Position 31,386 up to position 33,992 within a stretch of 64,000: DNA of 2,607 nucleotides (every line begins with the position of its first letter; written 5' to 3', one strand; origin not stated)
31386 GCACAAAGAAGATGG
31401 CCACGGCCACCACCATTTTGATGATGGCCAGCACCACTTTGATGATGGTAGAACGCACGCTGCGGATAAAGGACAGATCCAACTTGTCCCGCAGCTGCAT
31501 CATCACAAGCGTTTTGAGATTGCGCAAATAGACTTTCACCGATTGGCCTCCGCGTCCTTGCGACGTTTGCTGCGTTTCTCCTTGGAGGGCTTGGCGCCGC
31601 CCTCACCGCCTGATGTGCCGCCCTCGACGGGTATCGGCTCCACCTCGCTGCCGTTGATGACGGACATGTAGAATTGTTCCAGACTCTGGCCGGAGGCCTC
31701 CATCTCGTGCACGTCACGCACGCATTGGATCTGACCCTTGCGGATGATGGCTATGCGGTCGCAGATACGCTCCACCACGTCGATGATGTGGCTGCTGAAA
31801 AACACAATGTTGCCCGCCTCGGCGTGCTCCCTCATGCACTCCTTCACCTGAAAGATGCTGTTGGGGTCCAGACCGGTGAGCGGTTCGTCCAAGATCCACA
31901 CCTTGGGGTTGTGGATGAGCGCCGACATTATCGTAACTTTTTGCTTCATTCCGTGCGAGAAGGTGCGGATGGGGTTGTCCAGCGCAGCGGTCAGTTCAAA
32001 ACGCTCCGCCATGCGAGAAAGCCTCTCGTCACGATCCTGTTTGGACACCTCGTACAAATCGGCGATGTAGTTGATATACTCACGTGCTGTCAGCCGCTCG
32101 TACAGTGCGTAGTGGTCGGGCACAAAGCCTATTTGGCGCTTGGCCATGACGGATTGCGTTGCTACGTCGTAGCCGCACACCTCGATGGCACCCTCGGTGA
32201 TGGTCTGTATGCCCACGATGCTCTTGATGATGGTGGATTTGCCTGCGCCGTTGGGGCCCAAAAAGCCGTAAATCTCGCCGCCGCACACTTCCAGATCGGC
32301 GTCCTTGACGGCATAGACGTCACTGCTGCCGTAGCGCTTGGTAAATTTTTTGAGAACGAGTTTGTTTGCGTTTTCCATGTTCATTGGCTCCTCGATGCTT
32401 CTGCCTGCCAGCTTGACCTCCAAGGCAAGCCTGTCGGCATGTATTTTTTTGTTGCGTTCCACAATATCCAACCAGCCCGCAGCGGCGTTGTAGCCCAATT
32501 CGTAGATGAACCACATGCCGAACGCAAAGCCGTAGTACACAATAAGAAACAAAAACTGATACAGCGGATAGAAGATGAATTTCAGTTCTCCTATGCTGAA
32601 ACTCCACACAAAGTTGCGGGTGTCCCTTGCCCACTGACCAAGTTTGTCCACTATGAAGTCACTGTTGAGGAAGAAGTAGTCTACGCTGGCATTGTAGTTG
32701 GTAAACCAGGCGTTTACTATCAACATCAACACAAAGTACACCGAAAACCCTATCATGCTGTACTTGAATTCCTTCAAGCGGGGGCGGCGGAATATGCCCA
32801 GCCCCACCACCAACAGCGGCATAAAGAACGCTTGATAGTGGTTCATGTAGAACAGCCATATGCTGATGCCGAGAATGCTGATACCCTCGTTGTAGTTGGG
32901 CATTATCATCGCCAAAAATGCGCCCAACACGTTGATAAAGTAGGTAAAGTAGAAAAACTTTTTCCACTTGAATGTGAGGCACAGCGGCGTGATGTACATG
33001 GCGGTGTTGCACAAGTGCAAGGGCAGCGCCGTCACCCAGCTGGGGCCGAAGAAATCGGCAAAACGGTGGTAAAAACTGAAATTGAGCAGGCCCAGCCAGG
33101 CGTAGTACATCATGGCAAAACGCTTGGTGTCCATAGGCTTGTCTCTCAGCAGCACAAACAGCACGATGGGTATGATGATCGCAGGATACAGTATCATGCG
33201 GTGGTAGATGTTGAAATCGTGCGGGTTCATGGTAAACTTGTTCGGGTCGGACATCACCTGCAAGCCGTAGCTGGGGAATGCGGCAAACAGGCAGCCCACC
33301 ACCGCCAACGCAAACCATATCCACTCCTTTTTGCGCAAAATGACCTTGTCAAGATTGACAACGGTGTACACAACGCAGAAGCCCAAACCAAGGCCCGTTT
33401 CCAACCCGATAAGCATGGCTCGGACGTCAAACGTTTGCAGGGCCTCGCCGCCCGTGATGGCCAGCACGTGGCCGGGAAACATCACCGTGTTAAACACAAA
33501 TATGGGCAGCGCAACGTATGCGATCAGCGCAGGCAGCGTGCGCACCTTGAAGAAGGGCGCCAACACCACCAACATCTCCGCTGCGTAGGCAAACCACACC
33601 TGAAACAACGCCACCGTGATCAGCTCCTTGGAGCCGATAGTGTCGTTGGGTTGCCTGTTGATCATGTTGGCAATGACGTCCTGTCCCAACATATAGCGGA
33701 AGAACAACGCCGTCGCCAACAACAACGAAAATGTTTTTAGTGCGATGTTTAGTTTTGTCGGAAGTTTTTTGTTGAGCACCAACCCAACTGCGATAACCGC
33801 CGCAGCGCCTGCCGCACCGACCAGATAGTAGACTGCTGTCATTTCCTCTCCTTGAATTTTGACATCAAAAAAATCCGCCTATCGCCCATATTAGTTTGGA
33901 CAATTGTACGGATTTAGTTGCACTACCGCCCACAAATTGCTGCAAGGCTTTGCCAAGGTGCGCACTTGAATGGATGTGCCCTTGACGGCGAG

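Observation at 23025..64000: A 41-kb co-directional envelope locus: giant repeat protein, anchored partner, membrane-fused ABC system and giant lipoprotein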

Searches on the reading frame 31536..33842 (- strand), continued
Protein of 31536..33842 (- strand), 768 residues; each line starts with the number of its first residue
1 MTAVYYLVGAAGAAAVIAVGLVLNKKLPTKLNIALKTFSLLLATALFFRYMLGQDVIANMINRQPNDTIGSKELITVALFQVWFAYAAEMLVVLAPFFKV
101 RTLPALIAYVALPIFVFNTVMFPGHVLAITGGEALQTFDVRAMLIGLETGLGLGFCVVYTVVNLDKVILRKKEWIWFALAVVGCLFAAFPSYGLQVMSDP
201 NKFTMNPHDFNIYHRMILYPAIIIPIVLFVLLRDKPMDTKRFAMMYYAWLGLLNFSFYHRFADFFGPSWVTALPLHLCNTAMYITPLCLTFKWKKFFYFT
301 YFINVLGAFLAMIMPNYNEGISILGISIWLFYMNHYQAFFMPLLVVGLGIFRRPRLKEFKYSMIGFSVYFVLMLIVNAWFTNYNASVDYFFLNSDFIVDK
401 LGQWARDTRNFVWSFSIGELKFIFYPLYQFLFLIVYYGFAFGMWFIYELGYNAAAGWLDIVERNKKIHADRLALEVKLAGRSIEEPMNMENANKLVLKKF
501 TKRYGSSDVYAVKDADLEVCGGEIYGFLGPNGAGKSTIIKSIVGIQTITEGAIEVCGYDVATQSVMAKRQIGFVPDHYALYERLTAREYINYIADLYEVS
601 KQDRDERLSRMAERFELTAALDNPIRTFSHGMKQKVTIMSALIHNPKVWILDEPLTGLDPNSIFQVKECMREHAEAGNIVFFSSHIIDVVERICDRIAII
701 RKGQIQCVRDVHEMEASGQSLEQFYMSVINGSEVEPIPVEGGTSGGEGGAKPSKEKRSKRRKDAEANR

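Call 15: find_related_loci(query=A1, collection=genome_contigs, flank=10000)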
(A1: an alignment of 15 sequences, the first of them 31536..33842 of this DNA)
Query A1 (768 aa) in genome_contigs; peptide patterns used: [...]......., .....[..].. (x = any residue, [..] = any of these).
599 stretches matched a pattern (row limit reached: there are more); 234 encode a relative of the query (tblastn E <= 1e-3); the best 80 are kept; 80 distinct loci.
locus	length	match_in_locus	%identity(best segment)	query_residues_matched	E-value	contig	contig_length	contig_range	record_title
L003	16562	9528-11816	76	1-768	0e+0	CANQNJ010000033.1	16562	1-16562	MAG: uncultured Clostridia bacterium isolate Lapin-012__bin45 genome assembly, contig: Lapin-012__NODE_4380_length_16562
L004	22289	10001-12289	78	1-767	0e+0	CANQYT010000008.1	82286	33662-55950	MAG: uncultured Clostridia bacterium isolate Lapin-015__bin24 genome assembly, contig: Lapin-015__NODE_212_length_82286_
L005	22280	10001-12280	74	1-765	0e+0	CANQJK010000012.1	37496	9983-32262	MAG: uncultured Clostridia bacterium isolate Lapin-032__bin128 genome assembly, contig: Lapin-032__NODE_1807_length_3749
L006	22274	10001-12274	72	1-760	0e+0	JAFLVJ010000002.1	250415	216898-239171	MAG: Clostridiales bacterium isolate HAN102 Seq2, whole genome shotgun sequence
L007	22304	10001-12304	67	1-768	0e+0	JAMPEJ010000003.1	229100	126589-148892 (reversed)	MAG: Corallococcus sp. isolate NALB_7823_15 Scaffold_#3__SCF_003__229100_bp, whole genome shotgun sequence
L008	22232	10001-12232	78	1-747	0e+0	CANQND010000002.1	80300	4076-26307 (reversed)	MAG: uncultured Clostridia bacterium isolate Lapin-012__bin87 genome assembly, contig: Lapin-012__NODE_580_length_80300_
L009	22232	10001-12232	68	1-744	0e+0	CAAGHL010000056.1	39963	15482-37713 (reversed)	MAG TPA_asm: Clostridia bacterium, isolate HGM11380, WGS project CAAGHL010000000 data, contig: SRS476271_15_k119_210332,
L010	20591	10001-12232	68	1-744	0e+0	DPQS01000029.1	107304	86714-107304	MAG TPA_asm: Clostridiales bacterium isolate UBA11477 contig_7960, whole genome shotgun sequence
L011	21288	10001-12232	66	1-745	0e+0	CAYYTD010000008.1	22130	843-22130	MAG TPA_asm: uncultured Oscillospiraceae bacterium isolate SRP313737_co1_149 genome assembly, contig: NODE_3695_length_2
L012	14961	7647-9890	66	1-760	0e+0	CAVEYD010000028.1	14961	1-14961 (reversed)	bacterium isolate H07631-L1_cleanbin_000033 genome assembly, contig: Spades_H07631-L1_contig_2709, whole genome shotgun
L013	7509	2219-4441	66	1-741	0e+0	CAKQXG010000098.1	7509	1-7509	MAG: uncultured Clostridia bacterium isolate REFINED_METABAT215_TOP10_CONTIGS_1500_ASSEMBLY_K77_MERGED__Hadza_PheChl_Fib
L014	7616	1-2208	66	4-740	0e+0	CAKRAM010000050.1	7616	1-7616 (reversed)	MAG: uncultured Clostridia bacterium isolate REFINED_METABAT215_TOP10_CONTIGS_1500_ASSEMBLY_K127_MEGAHIT__Hadza_MoBio_ha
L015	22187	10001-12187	77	28-760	0e+0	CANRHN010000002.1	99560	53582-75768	MAG: uncultured Clostridia bacterium isolate Lapin-032__bin20 genome assembly, contig: Lapin-032__NODE_347_length_99560_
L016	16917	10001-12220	65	1-742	0e+0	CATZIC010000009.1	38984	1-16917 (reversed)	MAG TPA_asm: uncultured Clostridia bacterium isolate ERR9578231_bin.11_MetaWRAP_v1.3_MAG genome assembly, contig: ERZ185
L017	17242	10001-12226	64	1-743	0e+0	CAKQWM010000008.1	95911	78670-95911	MAG: uncultured Clostridia bacterium isolate REFINED_METABAT215_TOP10_CONTIGS_1500_ASSEMBLY_K77_MERGED__Hadza_MoBio_hadz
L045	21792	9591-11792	52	13-755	0e+0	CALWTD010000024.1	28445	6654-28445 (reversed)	MAG: uncultured Clostridia bacterium isolate E10__bin279 genome assembly, contig: E10__k127_5197445, whole genome shotgu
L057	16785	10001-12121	52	35-741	0e+0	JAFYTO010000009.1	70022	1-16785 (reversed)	MAG: Clostridia bacterium isolate RGIG7409 Water_buffalos_Cecum.Co__c1971943, whole genome shotgun sequence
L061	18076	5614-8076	47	4-768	0e+0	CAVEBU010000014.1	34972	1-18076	Alistipes finegoldii isolate H07668-L1_cleanbin_000033 genome assembly, contig: Spades_H07668-L1_contig_427, whole genom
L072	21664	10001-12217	51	10-745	0e+0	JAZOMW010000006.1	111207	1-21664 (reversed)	MAG: Christensenellaceae bacterium isolate T1900045644_YK20190338.MAGScoT_cleanbin_000020 SGB_8154_k141_225329, whole ge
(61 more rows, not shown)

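Call 18: find_encoding_contigs(protein=P0045, flank=10000, max_places=1)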
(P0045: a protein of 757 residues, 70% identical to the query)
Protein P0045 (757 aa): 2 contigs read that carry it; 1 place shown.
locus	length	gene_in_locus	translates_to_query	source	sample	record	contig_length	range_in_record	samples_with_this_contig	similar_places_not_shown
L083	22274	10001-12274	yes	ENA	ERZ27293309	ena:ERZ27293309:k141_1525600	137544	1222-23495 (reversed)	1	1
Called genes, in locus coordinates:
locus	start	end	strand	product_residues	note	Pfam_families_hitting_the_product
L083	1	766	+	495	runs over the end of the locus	PF02074:Peptidase_M32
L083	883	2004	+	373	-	PF22020:RlmL_1st, PF02926:THUMP (faint), PF01170:UPF0020, PF13847:Methyltransf_31 (faint)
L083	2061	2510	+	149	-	-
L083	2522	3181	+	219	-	PF03167:UDG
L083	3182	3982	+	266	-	PF00561:Abhydrolase_1, PF12146:Hydrolase_4, PF12697:Abhydrolase_6, PF01738:DLH (faint), PF03959:FSH1 (weak)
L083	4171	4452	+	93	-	PF01250:Ribosomal_S6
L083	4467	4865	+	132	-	PF00436:SSB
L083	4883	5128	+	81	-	PF01084:Ribosomal_S18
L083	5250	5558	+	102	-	-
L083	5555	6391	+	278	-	PF00398:RrnaAD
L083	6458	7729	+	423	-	PF01171:ATP_bind_3, PF11734:TilS_C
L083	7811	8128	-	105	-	-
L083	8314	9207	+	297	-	PF00246:Peptidase_M14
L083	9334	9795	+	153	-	-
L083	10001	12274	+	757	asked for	PF14808:TMEM164, PF00005:ABC_tran, PF13304:AAA_21 (faint)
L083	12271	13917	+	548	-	PF16949:ABC_tran_2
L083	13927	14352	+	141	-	-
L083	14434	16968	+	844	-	PF07523:Big_3 (weak)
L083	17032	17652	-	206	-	PF02677:QueH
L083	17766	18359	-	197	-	PF04055:Radical_SAM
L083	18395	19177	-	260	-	PF01026:TatD_DNase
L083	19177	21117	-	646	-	PF00133:tRNA-synt_1, PF01406:tRNA-synt_1e (weak), PF09334:tRNA-synt_1g, PF00133:tRNA-synt_1, PF19303:Anticodon_3, PF08264:Anticodon_1, PF01588:tRNA_bind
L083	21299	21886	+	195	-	-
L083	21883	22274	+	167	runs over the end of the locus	PF07670:Gate (weak)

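Call 19: find_encoding_contigs(protein=P0001, flank=10000, max_places=3)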
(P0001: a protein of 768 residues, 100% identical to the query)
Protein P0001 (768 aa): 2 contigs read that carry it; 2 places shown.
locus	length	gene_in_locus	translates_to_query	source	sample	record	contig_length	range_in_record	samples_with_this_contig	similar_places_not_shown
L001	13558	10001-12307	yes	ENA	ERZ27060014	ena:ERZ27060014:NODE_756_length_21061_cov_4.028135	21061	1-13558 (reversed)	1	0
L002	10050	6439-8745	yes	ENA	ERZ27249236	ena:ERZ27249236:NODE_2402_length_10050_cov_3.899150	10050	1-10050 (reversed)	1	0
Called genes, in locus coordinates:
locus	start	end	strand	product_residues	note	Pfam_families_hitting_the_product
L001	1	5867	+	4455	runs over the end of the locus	?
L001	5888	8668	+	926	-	PF07523:Big_3 (faint)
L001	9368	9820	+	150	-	-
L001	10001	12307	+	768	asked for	PF14808:TMEM164, PF00005:ABC_tran, PF13304:AAA_21 (faint)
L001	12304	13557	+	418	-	?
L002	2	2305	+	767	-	?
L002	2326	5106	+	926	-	PF07523:Big_3 (faint)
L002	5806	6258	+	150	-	-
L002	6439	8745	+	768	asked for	PF14808:TMEM164, PF00005:ABC_tran, PF13304:AAA_21 (faint)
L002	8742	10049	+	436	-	?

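Call 21: search_solved_structures(query=window:31536-33842:-, max_evalue=0.001)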
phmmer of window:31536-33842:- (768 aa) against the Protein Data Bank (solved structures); distinct sequences matched with E-value up to 0.001: 518 (the best 60 are shown).
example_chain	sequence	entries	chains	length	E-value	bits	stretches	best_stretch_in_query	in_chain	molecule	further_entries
7w01_A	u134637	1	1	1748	1.4e-59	205.3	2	501-708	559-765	Phospholipid-transporting ATPase ABCA3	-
7w02_A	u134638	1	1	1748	8.7e-59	202.7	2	501-708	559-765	Phospholipid-transporting ATPase ABCA3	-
7lkp_A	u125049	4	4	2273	5e-53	183.7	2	495-715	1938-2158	Retinal-specific phospholipid-transporting ATPase ABCA4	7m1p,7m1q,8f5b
7e7i_A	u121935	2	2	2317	5.2e-53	183.6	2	495-715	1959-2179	Retinal-specific phospholipid-transporting ATPase ABCA4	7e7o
7lkz_A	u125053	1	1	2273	3.4e-52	180.9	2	495-715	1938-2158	Retinal-specific phospholipid-transporting ATPase ABCA4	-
7e7q_A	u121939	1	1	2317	3.6e-52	180.8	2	495-715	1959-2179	Retinal-specific phospholipid-transporting ATPase ABCA4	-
8edw_A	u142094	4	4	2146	5.2e-52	180.3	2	492-712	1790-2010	Phospholipid-transporting ATPase ABCA7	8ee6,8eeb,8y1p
8eop_A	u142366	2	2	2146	3.6e-51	177.5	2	492-712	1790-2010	Phospholipid-transporting ATPase ABCA7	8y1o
7tby_A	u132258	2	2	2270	2.3e-50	174.8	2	497-710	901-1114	ATP-binding cassette, sub-family A (ABC1), member 1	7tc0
7tbz_A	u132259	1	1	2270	2.3e-50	174.8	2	497-710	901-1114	ATP-binding cassette, sub-family A (ABC1), member 1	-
7tdt_A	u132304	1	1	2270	2.3e-50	174.8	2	497-710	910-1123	Phospholipid-transporting ATPase ABCA1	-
5xjy_A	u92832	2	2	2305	2.4e-50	174.8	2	497-710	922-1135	ATP-binding cassette sub-family A member 1 | Phospholipid-transporting ATPase ABCA1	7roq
7tbw_A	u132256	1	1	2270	1.6e-49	172.1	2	497-710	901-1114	ATP-binding cassette, sub-family A (ABC1), member 1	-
4rvc_A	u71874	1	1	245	4.4e-37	130.9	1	511-728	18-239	ABC transporter ATP-binding protein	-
1vpl_A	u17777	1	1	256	2.5e-35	125.1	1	493-733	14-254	ABC transporter, ATP-binding protein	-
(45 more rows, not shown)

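Call 43: search_protein_families(library=pfam, proteins=[L007:5777-8950:+, L010:6278-9130:+, L045:5734-8796:+, L057:5547-9737:+, L061:60-5213:+, L072:5625-9824:+, L012:4429-6840:+], max_evalue=0.001)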
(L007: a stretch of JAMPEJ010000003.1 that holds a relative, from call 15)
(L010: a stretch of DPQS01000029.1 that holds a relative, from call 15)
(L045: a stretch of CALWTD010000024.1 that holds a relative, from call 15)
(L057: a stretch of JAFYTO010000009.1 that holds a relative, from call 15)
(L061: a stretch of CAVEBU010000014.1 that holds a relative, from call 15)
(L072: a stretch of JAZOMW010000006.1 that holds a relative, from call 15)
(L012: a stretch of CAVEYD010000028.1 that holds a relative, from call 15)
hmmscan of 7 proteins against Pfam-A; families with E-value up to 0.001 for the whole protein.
L007:5777-8950:+ (1058 aa): 2 families
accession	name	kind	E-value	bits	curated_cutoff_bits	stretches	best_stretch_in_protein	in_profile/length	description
PF01841.26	Transglut_core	-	1.6e-07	32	23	1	179-290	5-108/108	Transglutaminase-like superfamily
PF04473.18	DUF553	-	5.7e-05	23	20.5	1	173-301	2-124/140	Transglutaminase-like domain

L010:6278-9130:+ (951 aa): 6 families
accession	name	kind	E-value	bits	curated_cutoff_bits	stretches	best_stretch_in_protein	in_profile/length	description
PF02836.23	Glyco_hydro_2_C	-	2.4e-75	253.9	21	1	289-594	6-300/302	Glycosyl hydrolases family 2, TIM barrel domain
PF02929.23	Bgal_small_N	-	5.6e-58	197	25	1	702-946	12-246/248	Beta galactosidase small chain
PF02837.24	Glyco_hydro_2_N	-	6.2e-29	101.5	28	1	44-198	6-169/169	Glycosyl hydrolases family 2, sugar binding domain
PF16353.11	LacZ_4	-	3.5e-06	27.6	27.3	1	605-663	3-62/87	Beta-galactosidase, domain 4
PF00703.27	Glyco_hydro_2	-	4.8e-05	24.5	23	1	229-272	49-96/109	Glycosyl hydrolases family 2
PF22666.2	Glyco_hydro_2_N2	-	0.00023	21.7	27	1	106-174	52-124/167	Glycosyl hydrolase 2 galactose-binding domain-like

L045:5734-8796:+ (1021 aa): 5 families
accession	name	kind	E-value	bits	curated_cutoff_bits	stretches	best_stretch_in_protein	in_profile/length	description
PF12008.13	EcoR124_C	-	6.3e-63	213.2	23.1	1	751-1011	1-260/260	Type I restriction and modification enzyme - subunit R C terminal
PF22679.2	T1R_D3-like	-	2.2e-60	204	27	1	571-730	2-158/158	Type I restriction enzyme subunit R domain 3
PF18766.7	SWI2_SNF2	-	3.4e-55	187.5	26.7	1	285-510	1-211/221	SWI2/SNF2 ATPase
PF04313.20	HSDR_N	-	7.2e-44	150.4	25.1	1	31-219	1-196/198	Type I restriction enzyme R protein N terminus (HSDR_N)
PF04851.21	ResIII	-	5.1e-41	140.8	22.5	1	281-449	3-163/164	Type III restriction enzyme, res subunit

L057:5547-9737:+ (1397 aa): 1 family
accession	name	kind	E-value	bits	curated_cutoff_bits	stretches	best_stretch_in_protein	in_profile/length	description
PF09479.16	Flg_new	-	1e-42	144.5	27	5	471-523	12-65/65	Listeria-Bacteroides repeat domain (List_Bact_rpt)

L061:60-5213:+ (1718 aa): 2 families
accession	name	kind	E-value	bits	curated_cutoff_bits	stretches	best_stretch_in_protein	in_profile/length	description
PF09479.16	Flg_new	-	1e-24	86.9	27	3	1142-1183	24-65/65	Listeria-Bacteroides repeat domain (List_Bact_rpt)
PF23996.1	DUF7314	-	1e-05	26.1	27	0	1320-1351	20-49/87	Domain of unknown function (DUF7314)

L072:5625-9824:+ (1400 aa): 2 families
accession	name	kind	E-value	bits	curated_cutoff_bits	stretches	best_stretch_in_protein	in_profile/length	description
PF09479.16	Flg_new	-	3.2e-41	139.7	27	5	459-525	3-65/65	Listeria-Bacteroides repeat domain (List_Bact_rpt)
PF18998.6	Flg_new_2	-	0.00023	21.5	23.6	0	491-529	31-72/73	Divergent InlB B-repeat domain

L012:4429-6840:+ (804 aa): 1 family
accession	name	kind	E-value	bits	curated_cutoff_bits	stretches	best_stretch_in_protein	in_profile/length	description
PF00343.26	Phosphorylase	-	1e-296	986.4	27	1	100-803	5-713/713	Carbohydrate phosphorylase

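Call 68: list_cluster_members(proteins=[P0001, P0185])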
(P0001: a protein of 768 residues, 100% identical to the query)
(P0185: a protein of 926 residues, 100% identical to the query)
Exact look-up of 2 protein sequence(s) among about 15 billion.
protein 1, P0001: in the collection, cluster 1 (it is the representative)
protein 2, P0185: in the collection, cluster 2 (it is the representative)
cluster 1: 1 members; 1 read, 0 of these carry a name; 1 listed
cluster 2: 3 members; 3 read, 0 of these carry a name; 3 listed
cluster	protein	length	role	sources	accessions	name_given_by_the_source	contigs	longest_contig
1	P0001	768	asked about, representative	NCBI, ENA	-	-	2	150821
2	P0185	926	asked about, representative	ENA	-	-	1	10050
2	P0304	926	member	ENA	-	-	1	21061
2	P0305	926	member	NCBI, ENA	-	-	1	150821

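Call 95: search_protein_families(library=padloc, proteins=[window:31536-33842:-], max_evalue=0.001)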
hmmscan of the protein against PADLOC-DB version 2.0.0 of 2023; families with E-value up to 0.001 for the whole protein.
window:31536-33842:- (768 aa): 9 families
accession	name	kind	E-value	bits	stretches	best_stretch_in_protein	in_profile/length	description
PDLC04135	mad3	-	5.5e-24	83.4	2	614-703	248-340/374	mads_3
PDLC04140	mad8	-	2.5e-07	28.5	1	512-687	17-234/314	mads_8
PDLC02980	AriA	-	3.8e-07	28.4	0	525-547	2-24/304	-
PDLC04176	HEC-01A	-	7.8e-07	26.8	1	624-692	252-323/371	-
PDLC04175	HEC-01A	-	4.9e-06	23.8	0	629-691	250-313/363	-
PDLC02335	AbiLi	-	4.5e-05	20.7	1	526-716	80-257/326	AbiLi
PDLC04214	HEC-02A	-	5.9e-05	20.5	1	624-717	212-308/338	-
PDLC03878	NsnB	-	0.00034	18.5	0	527-547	26-46/345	-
PDLC04213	HEC-02A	-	0.00053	17.6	0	515-580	17-71/337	-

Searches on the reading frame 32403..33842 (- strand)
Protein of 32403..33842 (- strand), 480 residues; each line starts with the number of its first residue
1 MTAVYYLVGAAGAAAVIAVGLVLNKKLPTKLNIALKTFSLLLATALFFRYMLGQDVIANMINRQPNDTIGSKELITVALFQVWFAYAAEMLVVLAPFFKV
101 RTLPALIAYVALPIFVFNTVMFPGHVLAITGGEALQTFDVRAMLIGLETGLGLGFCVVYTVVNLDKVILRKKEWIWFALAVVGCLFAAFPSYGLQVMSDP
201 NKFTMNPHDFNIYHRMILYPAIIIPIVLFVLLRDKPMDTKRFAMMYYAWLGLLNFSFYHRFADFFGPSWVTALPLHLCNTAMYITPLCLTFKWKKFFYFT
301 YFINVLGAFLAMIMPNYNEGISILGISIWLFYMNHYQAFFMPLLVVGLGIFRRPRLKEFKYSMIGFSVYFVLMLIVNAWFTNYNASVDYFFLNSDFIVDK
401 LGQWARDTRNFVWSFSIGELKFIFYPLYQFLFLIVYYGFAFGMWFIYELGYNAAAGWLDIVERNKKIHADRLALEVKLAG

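Call 27: search_solved_structures(query=window:32403-33842:-, max_evalue=10, show_alignments=2)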
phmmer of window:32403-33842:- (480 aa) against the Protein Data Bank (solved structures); distinct sequences matched with E-value up to 10: 0.

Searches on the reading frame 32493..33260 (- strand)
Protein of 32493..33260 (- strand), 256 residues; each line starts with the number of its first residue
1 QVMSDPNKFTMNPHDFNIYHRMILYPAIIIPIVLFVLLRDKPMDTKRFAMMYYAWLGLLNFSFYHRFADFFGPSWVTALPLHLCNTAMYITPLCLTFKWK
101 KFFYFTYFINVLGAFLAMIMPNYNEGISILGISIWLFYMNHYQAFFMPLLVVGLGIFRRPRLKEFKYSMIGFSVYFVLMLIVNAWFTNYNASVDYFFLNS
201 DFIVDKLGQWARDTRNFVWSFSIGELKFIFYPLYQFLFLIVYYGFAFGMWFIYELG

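Call 30: search_solved_structures(query=A2, max_evalue=10, show_alignments=2)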
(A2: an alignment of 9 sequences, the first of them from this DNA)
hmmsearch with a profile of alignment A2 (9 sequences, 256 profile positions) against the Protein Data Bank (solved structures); distinct sequences matched with E-value up to 10: 0.
